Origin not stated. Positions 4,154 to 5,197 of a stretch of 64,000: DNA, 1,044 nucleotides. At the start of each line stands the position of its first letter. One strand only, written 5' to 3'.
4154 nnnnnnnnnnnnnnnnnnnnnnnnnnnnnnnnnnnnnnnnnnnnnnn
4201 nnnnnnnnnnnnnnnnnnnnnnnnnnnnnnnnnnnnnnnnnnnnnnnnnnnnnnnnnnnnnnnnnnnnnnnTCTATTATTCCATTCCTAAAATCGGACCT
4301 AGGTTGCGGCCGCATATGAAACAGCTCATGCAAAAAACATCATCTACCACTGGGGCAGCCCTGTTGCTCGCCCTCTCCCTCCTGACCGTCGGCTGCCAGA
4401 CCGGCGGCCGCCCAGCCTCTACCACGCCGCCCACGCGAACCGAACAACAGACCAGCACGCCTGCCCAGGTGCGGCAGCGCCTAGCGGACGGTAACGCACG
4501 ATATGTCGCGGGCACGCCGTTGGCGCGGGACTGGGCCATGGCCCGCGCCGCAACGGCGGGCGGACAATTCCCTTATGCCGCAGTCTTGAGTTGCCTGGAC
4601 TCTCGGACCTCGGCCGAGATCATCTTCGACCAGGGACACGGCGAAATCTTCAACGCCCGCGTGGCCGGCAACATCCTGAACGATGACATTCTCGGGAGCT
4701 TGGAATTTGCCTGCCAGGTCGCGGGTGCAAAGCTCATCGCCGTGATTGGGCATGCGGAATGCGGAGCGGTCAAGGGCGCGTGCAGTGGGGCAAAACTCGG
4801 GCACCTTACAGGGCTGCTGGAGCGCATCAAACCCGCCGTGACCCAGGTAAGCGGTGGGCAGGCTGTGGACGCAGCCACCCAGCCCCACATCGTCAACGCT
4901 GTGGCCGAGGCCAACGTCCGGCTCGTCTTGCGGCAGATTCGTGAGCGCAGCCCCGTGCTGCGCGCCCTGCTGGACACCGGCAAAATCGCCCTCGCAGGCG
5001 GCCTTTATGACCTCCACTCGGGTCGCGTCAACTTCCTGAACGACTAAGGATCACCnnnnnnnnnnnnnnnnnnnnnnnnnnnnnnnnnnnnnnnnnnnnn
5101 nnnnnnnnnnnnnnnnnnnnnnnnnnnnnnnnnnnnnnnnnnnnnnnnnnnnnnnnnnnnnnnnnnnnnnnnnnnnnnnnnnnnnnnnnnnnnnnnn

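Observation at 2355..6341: LysR / exported beta-CA lipoprotein / SbtA / SbtB bicarbonate-uptake module in a PVC-like heterotroph, with a gamma-CA alongside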

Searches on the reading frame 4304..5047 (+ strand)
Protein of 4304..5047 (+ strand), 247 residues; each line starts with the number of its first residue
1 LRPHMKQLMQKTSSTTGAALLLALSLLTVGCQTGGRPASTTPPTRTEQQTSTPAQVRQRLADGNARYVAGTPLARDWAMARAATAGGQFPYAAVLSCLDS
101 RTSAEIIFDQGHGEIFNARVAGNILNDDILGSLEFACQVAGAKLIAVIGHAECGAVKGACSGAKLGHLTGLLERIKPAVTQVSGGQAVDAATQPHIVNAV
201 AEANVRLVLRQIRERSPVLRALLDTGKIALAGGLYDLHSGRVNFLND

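Call 3: search_protein_families(library=pfam, proteins=[window:4304-5047:+], max_evalue=0.01)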
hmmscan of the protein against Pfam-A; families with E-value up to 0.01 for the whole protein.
window:4304-5047:+ (247 aa): 1 family
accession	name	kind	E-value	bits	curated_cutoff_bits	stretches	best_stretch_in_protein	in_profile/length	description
PF00484.24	Pro_CA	-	4.6e-37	128.1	25.7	1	93-242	2-156/156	Carbonic anhydrase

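Call 4: search_protein_families(library=ncbifam, proteins=[window:4304-5047:+], max_evalue=0.01)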
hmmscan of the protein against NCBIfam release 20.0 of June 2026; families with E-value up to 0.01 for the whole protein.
window:4304-5047:+ (247 aa): 2 families
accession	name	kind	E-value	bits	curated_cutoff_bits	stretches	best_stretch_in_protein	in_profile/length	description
NF011765.0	PRK15219.1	subfamily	9.2e-73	244.7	221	1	26-245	29-244/245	carbonic anhydrase family protein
NF007756.0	PRK10437.1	equivalog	7.9e-08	32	251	1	88-242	33-188/220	carbonate dehydratase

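Call 8: search_solved_structures(query=window:4304-5047:+, max_evalue=0.001, show_alignments=2)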
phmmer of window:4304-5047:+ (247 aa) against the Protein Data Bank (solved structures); distinct sequences matched with E-value up to 0.001: 33.
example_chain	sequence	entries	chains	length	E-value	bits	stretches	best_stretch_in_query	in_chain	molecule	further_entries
1ym3_A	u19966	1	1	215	5.7e-28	101.5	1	52-242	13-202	CARBONIC ANHYDRASE (CARBONATE DEHYDRATASE) (CARBONIC DEHYDRATASE)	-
2a5v_A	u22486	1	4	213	5.8e-28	101.5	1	52-242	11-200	CARBONIC ANHYDRASE (CARBONATE DEHYDRATASE) (CARBONIC DEHYDRATASE)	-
1ddz_A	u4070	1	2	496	1.2e-18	71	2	84-242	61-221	CARBONIC ANHYDRASE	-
7coi_A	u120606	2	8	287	4.3e-11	46.3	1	36-242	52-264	Carbonic anhydrase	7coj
9s4g_A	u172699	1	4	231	1.9e-10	44.2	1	85-243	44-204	Carbonic anhydrase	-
4o1j_A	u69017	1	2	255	6.6e-10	42.4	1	84-244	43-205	Carbonic anhydrase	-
7cxy_A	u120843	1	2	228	2.1e-09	40.8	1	55-239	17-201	Carbonic anhydrase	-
7cxw_A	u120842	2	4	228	2.4e-09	40.6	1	55-238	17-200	Carbonic anhydrase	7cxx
6gwu_A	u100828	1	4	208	7.2e-09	39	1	86-242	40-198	Carbonic anhydrase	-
5cxk_A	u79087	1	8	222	8.9e-09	38.7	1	62-245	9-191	Carbonic anhydrase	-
4wam_A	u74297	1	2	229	4.7e-08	36.4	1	85-240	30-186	beta-carbonic anhydrase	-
4wak_A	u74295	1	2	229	4.7e-08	36.4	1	85-240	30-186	Carbonic anhydrase 2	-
4o1k_A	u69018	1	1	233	6.3e-08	36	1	71-246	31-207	Carbonic anhydrase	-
3ucj_A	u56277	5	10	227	8.1e-08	35.6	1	82-160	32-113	Carbonic anhydrase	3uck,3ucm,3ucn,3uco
5bq1_A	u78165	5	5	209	1.2e-07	35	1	82-241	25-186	Carbonic anhydrase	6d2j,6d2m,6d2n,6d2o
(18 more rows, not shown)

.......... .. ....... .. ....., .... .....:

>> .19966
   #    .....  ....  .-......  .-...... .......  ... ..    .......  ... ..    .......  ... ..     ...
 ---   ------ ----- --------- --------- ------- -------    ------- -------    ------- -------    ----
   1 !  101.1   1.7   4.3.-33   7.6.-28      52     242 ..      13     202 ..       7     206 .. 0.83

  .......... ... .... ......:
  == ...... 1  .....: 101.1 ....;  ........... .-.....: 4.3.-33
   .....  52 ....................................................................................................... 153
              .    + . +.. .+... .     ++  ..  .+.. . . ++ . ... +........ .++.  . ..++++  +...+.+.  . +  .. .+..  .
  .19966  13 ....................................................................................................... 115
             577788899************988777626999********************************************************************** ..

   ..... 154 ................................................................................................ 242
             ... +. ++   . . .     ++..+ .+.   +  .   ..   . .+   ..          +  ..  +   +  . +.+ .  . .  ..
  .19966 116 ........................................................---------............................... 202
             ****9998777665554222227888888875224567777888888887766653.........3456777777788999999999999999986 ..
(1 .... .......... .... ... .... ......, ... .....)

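Call 56: find_homologous_proteins(query=window:4316-5047:+, max_evalue=1e-20)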
Query window:4316-5047:+ (243 aa): 6144 proteins with E <= 1e-20 among 8000 candidates; the best 120 are listed.
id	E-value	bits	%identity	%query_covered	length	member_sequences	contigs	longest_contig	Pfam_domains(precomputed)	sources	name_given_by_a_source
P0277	5.4e-151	519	100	100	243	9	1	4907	PF00484.25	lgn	-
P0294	6.4e-132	456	87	100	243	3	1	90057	PF00484.25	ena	-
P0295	2.4e-120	418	80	100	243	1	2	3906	PF00484.25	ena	-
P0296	3.4e-99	349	70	95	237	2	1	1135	PF00484.25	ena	-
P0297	6.2e-97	342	67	90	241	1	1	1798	PF00484.25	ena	-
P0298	2.8e-95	336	63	100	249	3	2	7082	PF00484.25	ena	-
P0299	2.4e-86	307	63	92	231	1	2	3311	PF00484.25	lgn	-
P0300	3.0e-86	307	64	89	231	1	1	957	PF00484.25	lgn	-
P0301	2.6e-84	301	60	93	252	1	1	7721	PF00484.25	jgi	-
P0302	2.0e-83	298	61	91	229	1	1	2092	PF00484.25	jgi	jgi:carbonic anhydrase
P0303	2.5e-82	294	63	84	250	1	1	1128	PF00484.25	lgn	-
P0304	3.0e-82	294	59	93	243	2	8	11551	PF00484.25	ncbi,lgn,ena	-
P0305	3.3e-82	294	60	89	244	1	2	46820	PF00484.25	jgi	jgi:carbonic anhydrase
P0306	5.8e-82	293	63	85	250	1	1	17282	PF00484.25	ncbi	-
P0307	6.8e-82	293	58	90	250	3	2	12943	PF00484.25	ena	-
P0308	1.0e-81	292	57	98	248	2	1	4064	PF00484.25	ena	-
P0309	1.1e-81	292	60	93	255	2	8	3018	PF00484.25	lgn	-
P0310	2.5e-81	291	62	84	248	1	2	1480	PF00484.25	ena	-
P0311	6.8e-81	289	59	94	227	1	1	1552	PF00484.25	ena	-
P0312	7.6e-81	289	68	84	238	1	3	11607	PF00484.25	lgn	-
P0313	1.3e-80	289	59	94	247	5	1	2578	PF00484.25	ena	-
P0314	1.3e-80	288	58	98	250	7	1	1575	PF00484.25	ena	-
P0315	1.4e-80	288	55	96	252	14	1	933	PF00484.25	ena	-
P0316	1.5e-80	288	67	84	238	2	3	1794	PF00484.25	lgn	-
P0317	1.6e-80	288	60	88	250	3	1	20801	PF00484.25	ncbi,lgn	-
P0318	2.2e-80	288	58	98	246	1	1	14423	PF00484.25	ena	-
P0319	3.0e-80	287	59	89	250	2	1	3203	PF00484.25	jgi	-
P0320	3.2e-80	287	59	93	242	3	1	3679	PF00484.25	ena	-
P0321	3.7e-80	287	59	93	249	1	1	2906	PF00484.25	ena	-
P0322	4.2e-80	287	59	93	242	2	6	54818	PF00484.25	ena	-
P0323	4.9e-80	287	60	94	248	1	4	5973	PF00484.25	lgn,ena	-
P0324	5.5e-80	286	57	98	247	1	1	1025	PF00484.25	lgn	-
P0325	7.1e-80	286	67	84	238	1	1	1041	PF00484.25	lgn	-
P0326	8.1e-80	286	59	93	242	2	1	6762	PF00484.25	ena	-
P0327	9.1e-80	286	60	97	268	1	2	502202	PF00484.25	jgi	jgi:carbonic anhydrase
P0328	9.6e-80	286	66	84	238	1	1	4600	PF00484.25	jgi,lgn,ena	-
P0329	9.7e-80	286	59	94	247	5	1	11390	PF00484.25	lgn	-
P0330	9.7e-80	286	59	93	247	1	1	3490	PF00484.25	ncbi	-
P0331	1.1e-79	285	61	85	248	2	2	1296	PF00484.25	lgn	-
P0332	1.3e-79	285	59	91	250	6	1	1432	PF00484.25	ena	-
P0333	1.5e-79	285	61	86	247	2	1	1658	PF00484.25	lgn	-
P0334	2.1e-79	285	58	94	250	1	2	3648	PF00484.25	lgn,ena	-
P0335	2.1e-79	285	57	94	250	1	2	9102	PF00484.25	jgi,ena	jgi:carbonic anhydrase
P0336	2.2e-79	284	57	94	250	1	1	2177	PF00484.25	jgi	jgi:carbonic anhydrase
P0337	2.7e-79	284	58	93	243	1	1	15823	PF00484.25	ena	-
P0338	2.9e-79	284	55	99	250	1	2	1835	PF00484.25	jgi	-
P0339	2.9e-79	284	58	94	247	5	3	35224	PF00484.25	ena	-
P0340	4.3e-79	284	60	89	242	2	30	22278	PF00484.25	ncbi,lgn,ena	-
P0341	4.5e-79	283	58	94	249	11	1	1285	PF00484.25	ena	-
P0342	4.6e-79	283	57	95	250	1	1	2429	PF00484.25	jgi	jgi:carbonic anhydrase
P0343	6.2e-79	283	58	94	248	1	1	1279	PF00484.25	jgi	jgi:carbonic anhydrase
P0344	7.6e-79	283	56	99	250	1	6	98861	PF00484.25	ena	-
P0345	1.2e-78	282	62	84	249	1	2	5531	PF00484.25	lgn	-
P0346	1.2e-78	282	60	93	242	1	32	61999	PF00484.25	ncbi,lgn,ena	-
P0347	1.3e-78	282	62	82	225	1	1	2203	PF00484.25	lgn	-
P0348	1.4e-78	282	61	89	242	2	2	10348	PF00484.25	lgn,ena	-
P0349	1.5e-78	282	60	89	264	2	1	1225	PF00484.25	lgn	-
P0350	1.6e-78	282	58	94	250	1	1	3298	PF00484.25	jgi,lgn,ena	-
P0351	1.7e-78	282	60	89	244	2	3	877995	PF00484.25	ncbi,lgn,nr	ncbi:MAG: carbonic anhydrase [Verrucomicrobia bacterium]|nr:carbonic anhydrase [Verrucomicrobiota ba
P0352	3.6e-78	281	57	94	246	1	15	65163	PF00484.25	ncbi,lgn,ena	-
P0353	5.1e-78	280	56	94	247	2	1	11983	PF00484.25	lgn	-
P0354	5.6e-78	280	57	98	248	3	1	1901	PF00484.25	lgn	-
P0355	7.7e-78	279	58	97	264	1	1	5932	PF00484.25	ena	-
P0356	7.7e-78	279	59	89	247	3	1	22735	PF00484.25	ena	-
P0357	8.1e-78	279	66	84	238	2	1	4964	PF00484.25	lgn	-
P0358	9.6e-78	279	59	94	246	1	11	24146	PF00484.25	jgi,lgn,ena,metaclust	metaclust:\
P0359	1.1e-77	279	57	98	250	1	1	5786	PF00484.25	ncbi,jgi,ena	jgi:carbonic anhydrase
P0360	1.8e-77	278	61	88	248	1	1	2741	PF00484.25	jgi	jgi:carbonic anhydrase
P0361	1.9e-77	278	58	84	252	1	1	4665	PF00484.25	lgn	-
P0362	2.3e-77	278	63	89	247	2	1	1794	PF00484.25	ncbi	-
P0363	3.1e-77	277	60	90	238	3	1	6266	PF00484.25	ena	-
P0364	3.8e-77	277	61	94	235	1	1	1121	PF00484.25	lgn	-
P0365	3.9e-77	277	58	94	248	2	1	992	PF00484.25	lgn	-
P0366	5.0e-77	277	59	89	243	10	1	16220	PF00484.25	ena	-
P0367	5.8e-77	277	55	94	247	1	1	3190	PF00484.25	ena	-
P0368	6.0e-77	276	66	84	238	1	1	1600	PF00484.25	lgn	-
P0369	1.1e-76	276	56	91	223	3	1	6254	PF00484.25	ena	-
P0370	1.3e-76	275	59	94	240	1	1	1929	PF00484.25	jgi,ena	-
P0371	1.4e-76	275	57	94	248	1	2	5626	PF00484.25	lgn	-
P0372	1.4e-76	275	61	89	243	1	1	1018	PF00484.25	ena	-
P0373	1.9e-76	275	58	92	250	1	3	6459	PF00484.25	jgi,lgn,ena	jgi:carbonic anhydrase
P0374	2.0e-76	275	54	98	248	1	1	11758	PF00484.25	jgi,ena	jgi:carbonic anhydrase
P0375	2.9e-76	274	58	93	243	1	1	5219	PF00484.25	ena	-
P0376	3.0e-76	274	61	90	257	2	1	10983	PF00484.25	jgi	-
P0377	5.5e-76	273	56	98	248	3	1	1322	PF00484.25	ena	-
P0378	6.0e-76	273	62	89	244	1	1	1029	PF00484.25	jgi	jgi:carbonic anhydrase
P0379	7.9e-76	273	57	98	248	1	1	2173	PF00484.25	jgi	-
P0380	8.6e-76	273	61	89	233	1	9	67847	PF00484.25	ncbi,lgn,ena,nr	ncbi:carbonic anhydrase [Verrucomicrobiota bacterium]|nr:carbonic anhydrase [Verrucomicrobiota bacte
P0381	9.1e-76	273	58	92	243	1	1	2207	PF00484.25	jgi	jgi:carbonic anhydrase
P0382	1.0e-75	272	65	86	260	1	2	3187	PF00484.25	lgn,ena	-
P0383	1.0e-75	272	60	82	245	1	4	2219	PF00484.25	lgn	-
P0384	1.1e-75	272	57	87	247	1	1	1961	PF00484.25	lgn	-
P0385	1.2e-75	272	58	94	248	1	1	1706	PF00484.25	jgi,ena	-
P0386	1.2e-75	272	57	100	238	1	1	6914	PF00484.25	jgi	jgi:carbonic anhydrase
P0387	1.6e-75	272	57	93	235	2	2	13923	PF00484.25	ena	-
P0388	1.6e-75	272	54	95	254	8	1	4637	PF00484.25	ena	-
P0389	1.7e-75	272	58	84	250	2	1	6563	PF00484.25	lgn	-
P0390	1.8e-75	272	65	77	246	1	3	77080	PF00484.25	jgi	-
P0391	2.0e-75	272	56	94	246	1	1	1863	PF00484.25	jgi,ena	-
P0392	2.1e-75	271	59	94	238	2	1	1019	PF00484.25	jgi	jgi:carbonic anhydrase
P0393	2.8e-75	271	55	94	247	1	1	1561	PF00484.25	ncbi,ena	-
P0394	2.9e-75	271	59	88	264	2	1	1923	PF00484.25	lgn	-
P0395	3.5e-75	271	57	91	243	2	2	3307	PF00484.25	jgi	-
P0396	3.8e-75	271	65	77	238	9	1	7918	PF00484.25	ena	-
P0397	4.1e-75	270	58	91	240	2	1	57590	PF00484.25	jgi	jgi:carbonic anhydrase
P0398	4.7e-75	270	64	84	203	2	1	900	PF00484.25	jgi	jgi:carbonic anhydrase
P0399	4.8e-75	270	55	100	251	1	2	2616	PF00484.25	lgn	-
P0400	5.2e-75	270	54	98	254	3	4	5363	PF00484.25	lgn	-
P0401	6.2e-75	270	61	89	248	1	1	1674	PF00484.25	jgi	jgi:carbonic anhydrase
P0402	7.1e-75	270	53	98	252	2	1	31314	PF00484.25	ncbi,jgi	ncbi:MAG: hypothetical protein RLY20_2889 [Verrucomicrobiota bacterium]|jgi:carbonic anhydrase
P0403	8.7e-75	269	57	94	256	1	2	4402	PF00484.25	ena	-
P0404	9.7e-75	269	61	87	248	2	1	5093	PF00484.25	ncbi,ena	-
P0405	1.0e-74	269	58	89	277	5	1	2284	PF00484.25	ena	-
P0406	1.0e-74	269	57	97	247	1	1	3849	PF00484.25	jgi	jgi:carbonic anhydrase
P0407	1.0e-74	269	60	89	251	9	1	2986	PF00484.25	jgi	-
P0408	1.1e-74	269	58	92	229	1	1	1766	PF00484.25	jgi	jgi:carbonic anhydrase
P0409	1.3e-74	269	55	93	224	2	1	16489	PF00484.25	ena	-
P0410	1.5e-74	269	57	91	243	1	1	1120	PF00484.25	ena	-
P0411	1.6e-74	269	58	93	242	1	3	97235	PF00484.25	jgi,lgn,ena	-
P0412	1.6e-74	269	59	85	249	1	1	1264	PF00484.25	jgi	jgi:carbonic anhydrase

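Call 58: find_encoding_contigs(protein=P0351, flank=4000, max_places=1)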
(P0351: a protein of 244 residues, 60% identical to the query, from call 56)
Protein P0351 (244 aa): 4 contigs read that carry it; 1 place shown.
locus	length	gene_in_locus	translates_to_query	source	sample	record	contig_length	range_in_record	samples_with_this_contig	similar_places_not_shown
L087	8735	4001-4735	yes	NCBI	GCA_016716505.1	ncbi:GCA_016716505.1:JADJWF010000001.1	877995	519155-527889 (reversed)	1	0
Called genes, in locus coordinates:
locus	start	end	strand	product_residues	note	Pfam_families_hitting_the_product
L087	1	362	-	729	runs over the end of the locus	-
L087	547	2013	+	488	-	PF00071:Ras (faint), PF01926:MMR_HSR1, PF02421:FeoB_N, PF04548:AIG1, PF00009:GTP_EFTU, PF01926:MMR_HSR1, PF02421:FeoB_N, PF14714:KH_dom-like, +3 more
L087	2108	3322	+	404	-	PF22660:RS_preATP-grasp-like, PF02222:ATP-grasp, PF21244:PurT_C (weak), PF17769:PurK_C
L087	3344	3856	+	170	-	PF00731:AIRC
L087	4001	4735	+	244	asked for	PF00484:Pro_CA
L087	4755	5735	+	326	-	PF05982:Sbt_1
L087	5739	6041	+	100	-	PF00543:P-II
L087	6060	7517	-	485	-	PF01370:Epimerase, PF05368:NmrA, PF13460:NAD_binding_10, PF11066:DUF2867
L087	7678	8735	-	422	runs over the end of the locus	PF00675:Peptidase_M16, PF05193:Peptidase_M16_C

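Call 59: find_encoding_contigs(protein=P0327, flank=4000, max_places=1)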
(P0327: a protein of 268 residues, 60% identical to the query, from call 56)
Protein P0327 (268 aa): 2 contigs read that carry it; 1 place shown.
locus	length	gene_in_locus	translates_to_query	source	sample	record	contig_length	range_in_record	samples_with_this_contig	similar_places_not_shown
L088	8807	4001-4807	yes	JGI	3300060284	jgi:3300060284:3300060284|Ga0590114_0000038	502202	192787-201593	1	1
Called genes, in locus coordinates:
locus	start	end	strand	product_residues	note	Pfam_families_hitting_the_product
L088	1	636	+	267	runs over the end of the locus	PF07963:N_methyl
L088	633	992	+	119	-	-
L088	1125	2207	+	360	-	PF00501:AMP-binding (faint)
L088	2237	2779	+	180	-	-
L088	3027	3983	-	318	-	PF00126:HTH_1, PF13556:HTH_30 (faint), PF03466:LysR_substrate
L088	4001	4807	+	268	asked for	PF00484:Pro_CA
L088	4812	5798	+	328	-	PF05982:Sbt_1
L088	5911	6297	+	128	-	-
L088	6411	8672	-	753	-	PF17764:PriA_3primeBD, PF00270:DEAD, PF04851:ResIII, PF18319:Zn_ribbon_PriA, PF00271:Helicase_C, PF18074:PriA_C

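Call 60: find_encoding_contigs(protein=P0344, flank=4000, max_places=1)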
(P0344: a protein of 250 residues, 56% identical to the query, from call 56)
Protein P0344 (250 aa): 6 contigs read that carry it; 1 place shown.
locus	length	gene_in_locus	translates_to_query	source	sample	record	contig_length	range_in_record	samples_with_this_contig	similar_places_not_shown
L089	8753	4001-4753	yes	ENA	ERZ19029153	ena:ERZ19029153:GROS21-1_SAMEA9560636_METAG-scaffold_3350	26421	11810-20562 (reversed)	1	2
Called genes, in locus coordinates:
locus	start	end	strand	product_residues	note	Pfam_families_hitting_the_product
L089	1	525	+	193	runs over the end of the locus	PF00406:ADK, PF13207:AAA_17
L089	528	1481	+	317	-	PF00551:Formyl_trans_N, PF02911:Formyl_trans_C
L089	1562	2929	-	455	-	PF01546:Peptidase_M20, PF07687:M20_dimer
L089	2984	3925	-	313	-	PF00126:HTH_1, PF03466:LysR_substrate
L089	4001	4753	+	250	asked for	PF00484:Pro_CA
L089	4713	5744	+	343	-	PF05982:Sbt_1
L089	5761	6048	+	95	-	PF00543:P-II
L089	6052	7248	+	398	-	PF22660:RS_preATP-grasp-like, PF02222:ATP-grasp, PF07478:Dala_Dala_lig_C (weak), PF17769:PurK_C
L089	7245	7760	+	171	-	-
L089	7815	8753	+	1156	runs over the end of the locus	PF00289:Biotin_carb_N, PF02222:ATP-grasp, PF02786:CPSase_L_D2, PF07478:Dala_Dala_lig_C, PF02785:Biotin_carb_C, PF00682:HMGL-like, PF02436:PYC_OADA, PF00364:Biotin_lipoyl, +1 more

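Call 61: find_encoding_contigs(protein=P0346, flank=4000, max_places=1)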
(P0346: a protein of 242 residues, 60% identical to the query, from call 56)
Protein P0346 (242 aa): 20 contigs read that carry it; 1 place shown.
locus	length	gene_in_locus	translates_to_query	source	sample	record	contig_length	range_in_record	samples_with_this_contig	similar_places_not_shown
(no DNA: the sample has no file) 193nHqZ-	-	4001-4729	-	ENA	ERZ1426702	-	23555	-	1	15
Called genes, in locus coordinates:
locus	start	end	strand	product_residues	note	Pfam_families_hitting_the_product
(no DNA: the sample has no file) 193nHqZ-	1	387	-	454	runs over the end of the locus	PF01546:Peptidase_M20, PF07687:M20_dimer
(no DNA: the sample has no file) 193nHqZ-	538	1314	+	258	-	PF12146:Hydrolase_4 (weak), PF00561:Abhydrolase_1, PF12697:Abhydrolase_6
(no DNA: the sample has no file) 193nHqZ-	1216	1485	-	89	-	-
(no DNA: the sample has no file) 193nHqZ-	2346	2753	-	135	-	PF01814:Hemerythrin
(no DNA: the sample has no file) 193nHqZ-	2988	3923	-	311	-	PF00126:HTH_1, PF03466:LysR_substrate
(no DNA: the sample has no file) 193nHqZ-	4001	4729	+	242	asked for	PF00484:Pro_CA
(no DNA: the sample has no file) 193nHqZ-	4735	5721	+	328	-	PF05982:Sbt_1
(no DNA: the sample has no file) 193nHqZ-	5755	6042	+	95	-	PF00543:P-II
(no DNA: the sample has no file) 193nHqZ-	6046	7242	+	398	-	PF22660:RS_preATP-grasp-like, PF02222:ATP-grasp, PF02786:CPSase_L_D2 (weak), PF17769:PurK_C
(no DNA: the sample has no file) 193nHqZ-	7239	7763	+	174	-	PF00731:AIRC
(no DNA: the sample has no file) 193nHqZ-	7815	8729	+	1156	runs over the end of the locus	PF00289:Biotin_carb_N, PF02222:ATP-grasp (weak), PF02786:CPSase_L_D2, PF07478:Dala_Dala_lig_C, PF02785:Biotin_carb_C, PF00682:HMGL-like, PF02436:PYC_OADA, PF00364:Biotin_lipoyl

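Call 62: find_encoding_contigs(protein=P0411, flank=4000, max_places=1)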
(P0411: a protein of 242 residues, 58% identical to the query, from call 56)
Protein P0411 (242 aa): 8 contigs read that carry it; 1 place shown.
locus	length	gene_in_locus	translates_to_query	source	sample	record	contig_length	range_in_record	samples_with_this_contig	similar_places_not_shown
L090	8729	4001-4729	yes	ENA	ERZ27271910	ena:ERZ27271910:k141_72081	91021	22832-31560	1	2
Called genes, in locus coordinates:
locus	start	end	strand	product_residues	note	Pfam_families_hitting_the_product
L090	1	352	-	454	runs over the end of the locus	PF01546:Peptidase_M20, PF07687:M20_dimer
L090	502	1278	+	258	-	PF00561:Abhydrolase_1 (weak), PF12697:Abhydrolase_6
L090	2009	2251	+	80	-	-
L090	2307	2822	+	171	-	-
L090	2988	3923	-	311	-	PF00126:HTH_1, PF03466:LysR_substrate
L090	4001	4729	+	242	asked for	PF00484:Pro_CA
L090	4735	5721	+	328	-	PF05982:Sbt_1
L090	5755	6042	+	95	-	PF00543:P-II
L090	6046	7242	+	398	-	PF22660:RS_preATP-grasp-like, PF02222:ATP-grasp, PF02786:CPSase_L_D2 (weak), PF07478:Dala_Dala_lig_C (weak), PF13549:ATP-grasp_5 (weak), PF17769:PurK_C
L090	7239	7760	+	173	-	PF00731:AIRC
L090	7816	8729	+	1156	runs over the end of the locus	PF00289:Biotin_carb_N, PF02222:ATP-grasp, PF02786:CPSase_L_D2, PF07478:Dala_Dala_lig_C, PF02785:Biotin_carb_C, PF00682:HMGL-like, PF02436:PYC_OADA, PF00364:Biotin_lipoyl, +1 more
